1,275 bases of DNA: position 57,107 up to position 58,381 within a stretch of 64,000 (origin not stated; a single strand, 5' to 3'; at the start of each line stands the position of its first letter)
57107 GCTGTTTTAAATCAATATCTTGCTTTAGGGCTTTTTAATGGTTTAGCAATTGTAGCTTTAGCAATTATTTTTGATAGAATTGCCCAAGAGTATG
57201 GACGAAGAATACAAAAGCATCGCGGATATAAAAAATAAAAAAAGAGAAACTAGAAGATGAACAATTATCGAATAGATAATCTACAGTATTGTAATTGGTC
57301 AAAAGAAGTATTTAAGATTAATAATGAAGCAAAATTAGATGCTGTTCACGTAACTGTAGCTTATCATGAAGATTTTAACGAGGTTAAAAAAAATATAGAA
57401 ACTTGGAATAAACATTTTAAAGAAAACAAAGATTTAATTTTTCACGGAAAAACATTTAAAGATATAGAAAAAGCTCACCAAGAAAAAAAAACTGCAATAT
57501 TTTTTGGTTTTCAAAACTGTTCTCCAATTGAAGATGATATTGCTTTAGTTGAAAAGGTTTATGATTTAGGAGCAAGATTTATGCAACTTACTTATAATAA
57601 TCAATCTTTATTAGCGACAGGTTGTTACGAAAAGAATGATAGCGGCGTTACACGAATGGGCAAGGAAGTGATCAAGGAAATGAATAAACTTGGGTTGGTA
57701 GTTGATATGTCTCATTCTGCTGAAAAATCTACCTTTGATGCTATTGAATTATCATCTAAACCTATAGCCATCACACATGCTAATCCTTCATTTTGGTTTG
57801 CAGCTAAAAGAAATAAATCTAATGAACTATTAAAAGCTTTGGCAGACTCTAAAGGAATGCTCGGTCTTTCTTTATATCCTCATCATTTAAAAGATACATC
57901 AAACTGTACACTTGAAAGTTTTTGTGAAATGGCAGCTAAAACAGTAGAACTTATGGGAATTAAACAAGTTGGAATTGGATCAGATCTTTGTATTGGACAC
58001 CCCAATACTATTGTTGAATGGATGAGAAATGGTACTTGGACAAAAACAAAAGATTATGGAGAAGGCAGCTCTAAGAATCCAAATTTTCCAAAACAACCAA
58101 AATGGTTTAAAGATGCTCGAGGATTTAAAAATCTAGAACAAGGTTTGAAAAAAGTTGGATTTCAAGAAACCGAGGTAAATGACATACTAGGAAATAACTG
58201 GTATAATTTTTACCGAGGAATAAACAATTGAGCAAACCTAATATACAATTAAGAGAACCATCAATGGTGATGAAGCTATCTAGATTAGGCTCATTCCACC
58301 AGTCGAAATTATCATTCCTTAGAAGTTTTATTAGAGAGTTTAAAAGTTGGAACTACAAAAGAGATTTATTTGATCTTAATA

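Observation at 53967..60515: Uncharacterised catabolic locus: enolase-superfamily enzyme plus betaine-type SBP/permease (no ATPase), M19-like protein, 556-aa unknown and DUF3726-like protein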

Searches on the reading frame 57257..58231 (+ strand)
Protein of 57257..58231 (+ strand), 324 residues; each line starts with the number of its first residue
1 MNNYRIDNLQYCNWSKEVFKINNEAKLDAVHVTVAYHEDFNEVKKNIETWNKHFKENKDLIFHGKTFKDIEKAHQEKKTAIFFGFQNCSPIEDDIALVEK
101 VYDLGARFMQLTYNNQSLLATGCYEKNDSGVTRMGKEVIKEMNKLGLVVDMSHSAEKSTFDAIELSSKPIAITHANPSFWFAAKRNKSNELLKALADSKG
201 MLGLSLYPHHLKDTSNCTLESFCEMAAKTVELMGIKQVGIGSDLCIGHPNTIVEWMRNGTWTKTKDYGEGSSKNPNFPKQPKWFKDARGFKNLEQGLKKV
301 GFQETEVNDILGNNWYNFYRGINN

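Call 3: search_protein_families(library=pfam, proteins=[window:57257-58231:+], max_evalue=0.01)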
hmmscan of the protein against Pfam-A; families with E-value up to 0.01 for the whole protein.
window:57257-58231:+ (324 aa): 1 family
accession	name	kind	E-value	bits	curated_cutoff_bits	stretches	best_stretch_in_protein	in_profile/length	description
PF01244.27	Peptidase_M19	-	1.5e-72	244.9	26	1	24-318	44-316/319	Membrane dipeptidase (Peptidase family M19)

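Call 4: search_protein_families(library=ncbifam, proteins=[window:57257-58231:+], max_evalue=0.01)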
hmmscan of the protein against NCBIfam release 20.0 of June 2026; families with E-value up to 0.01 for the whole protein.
window:57257-58231:+ (324 aa): 0 families

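Call 16: search_solved_structures(query=window:57257-58231:+, max_evalue=0.00001)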
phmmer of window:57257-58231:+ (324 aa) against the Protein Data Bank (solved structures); distinct sequences matched with E-value up to 0.00001: 16.
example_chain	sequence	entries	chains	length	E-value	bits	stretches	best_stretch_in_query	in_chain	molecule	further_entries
2i5g_A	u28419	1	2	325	5.6e-55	190.2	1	5-321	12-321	amidohydrolase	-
3neh_A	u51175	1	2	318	4.1e-20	75.6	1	42-249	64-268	Renal dipeptidase family protein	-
3lu2_A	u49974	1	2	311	2.5e-19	73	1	42-250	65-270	Lmo2462 protein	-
1itq_A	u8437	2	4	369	4.7e-18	68.8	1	68-244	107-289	RENAL DIPEPTIDASE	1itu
3id7_A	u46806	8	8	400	8.3e-18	68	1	66-211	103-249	Dipeptidase | renal dipeptidase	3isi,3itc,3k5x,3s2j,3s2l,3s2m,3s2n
9h0b_B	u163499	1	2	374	2.2e-15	60.1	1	69-244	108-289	Dipeptidase 1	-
5lx7_A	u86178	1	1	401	3.8e-15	59.3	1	73-244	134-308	Dipeptidase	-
5lx0_A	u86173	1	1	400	3.8e-15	59.3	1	73-244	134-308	Dipeptidase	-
5lwz_A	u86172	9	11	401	3.8e-15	59.3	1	73-244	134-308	Dipeptidase | Dipeptidase gliJ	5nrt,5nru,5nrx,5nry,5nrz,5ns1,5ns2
5lx4_A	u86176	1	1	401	3.8e-15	59.3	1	73-244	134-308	Dipeptidase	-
5lx1_A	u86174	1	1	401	2.3e-14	56.7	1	73-243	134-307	Dipeptidase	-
2rag_A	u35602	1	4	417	3.5e-13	52.8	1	57-213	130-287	Dipeptidase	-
3b40_A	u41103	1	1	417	5.2e-13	52.3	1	68-228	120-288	Probable dipeptidase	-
3fdg_A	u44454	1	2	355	7.9e-12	48.4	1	127-244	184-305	Dipeptidase AC. Metallo peptidase. MEROPS family M19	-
3ly0_A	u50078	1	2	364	8.5e-12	48.3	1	127-244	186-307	Dipeptidase AC. Metallo peptidase. MEROPS family M19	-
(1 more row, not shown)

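Call 43: search_solved_structures(query=window:57257-58231:+, max_evalue=1e-15, show_alignments=5)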
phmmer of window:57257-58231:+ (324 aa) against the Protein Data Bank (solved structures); distinct sequences matched with E-value up to 1e-15: 5.
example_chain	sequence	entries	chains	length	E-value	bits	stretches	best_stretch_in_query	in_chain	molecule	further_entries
2i5g_A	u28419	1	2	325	5.6e-55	190.2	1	5-321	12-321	amidohydrolase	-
3neh_A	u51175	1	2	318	4.1e-20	75.6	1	42-249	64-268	Renal dipeptidase family protein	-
3lu2_A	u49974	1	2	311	2.5e-19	73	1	42-250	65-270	Lmo2462 protein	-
1itq_A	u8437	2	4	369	4.7e-18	68.8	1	68-244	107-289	RENAL DIPEPTIDASE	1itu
3id7_A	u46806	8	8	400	8.3e-18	68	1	66-211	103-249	Dipeptidase | renal dipeptidase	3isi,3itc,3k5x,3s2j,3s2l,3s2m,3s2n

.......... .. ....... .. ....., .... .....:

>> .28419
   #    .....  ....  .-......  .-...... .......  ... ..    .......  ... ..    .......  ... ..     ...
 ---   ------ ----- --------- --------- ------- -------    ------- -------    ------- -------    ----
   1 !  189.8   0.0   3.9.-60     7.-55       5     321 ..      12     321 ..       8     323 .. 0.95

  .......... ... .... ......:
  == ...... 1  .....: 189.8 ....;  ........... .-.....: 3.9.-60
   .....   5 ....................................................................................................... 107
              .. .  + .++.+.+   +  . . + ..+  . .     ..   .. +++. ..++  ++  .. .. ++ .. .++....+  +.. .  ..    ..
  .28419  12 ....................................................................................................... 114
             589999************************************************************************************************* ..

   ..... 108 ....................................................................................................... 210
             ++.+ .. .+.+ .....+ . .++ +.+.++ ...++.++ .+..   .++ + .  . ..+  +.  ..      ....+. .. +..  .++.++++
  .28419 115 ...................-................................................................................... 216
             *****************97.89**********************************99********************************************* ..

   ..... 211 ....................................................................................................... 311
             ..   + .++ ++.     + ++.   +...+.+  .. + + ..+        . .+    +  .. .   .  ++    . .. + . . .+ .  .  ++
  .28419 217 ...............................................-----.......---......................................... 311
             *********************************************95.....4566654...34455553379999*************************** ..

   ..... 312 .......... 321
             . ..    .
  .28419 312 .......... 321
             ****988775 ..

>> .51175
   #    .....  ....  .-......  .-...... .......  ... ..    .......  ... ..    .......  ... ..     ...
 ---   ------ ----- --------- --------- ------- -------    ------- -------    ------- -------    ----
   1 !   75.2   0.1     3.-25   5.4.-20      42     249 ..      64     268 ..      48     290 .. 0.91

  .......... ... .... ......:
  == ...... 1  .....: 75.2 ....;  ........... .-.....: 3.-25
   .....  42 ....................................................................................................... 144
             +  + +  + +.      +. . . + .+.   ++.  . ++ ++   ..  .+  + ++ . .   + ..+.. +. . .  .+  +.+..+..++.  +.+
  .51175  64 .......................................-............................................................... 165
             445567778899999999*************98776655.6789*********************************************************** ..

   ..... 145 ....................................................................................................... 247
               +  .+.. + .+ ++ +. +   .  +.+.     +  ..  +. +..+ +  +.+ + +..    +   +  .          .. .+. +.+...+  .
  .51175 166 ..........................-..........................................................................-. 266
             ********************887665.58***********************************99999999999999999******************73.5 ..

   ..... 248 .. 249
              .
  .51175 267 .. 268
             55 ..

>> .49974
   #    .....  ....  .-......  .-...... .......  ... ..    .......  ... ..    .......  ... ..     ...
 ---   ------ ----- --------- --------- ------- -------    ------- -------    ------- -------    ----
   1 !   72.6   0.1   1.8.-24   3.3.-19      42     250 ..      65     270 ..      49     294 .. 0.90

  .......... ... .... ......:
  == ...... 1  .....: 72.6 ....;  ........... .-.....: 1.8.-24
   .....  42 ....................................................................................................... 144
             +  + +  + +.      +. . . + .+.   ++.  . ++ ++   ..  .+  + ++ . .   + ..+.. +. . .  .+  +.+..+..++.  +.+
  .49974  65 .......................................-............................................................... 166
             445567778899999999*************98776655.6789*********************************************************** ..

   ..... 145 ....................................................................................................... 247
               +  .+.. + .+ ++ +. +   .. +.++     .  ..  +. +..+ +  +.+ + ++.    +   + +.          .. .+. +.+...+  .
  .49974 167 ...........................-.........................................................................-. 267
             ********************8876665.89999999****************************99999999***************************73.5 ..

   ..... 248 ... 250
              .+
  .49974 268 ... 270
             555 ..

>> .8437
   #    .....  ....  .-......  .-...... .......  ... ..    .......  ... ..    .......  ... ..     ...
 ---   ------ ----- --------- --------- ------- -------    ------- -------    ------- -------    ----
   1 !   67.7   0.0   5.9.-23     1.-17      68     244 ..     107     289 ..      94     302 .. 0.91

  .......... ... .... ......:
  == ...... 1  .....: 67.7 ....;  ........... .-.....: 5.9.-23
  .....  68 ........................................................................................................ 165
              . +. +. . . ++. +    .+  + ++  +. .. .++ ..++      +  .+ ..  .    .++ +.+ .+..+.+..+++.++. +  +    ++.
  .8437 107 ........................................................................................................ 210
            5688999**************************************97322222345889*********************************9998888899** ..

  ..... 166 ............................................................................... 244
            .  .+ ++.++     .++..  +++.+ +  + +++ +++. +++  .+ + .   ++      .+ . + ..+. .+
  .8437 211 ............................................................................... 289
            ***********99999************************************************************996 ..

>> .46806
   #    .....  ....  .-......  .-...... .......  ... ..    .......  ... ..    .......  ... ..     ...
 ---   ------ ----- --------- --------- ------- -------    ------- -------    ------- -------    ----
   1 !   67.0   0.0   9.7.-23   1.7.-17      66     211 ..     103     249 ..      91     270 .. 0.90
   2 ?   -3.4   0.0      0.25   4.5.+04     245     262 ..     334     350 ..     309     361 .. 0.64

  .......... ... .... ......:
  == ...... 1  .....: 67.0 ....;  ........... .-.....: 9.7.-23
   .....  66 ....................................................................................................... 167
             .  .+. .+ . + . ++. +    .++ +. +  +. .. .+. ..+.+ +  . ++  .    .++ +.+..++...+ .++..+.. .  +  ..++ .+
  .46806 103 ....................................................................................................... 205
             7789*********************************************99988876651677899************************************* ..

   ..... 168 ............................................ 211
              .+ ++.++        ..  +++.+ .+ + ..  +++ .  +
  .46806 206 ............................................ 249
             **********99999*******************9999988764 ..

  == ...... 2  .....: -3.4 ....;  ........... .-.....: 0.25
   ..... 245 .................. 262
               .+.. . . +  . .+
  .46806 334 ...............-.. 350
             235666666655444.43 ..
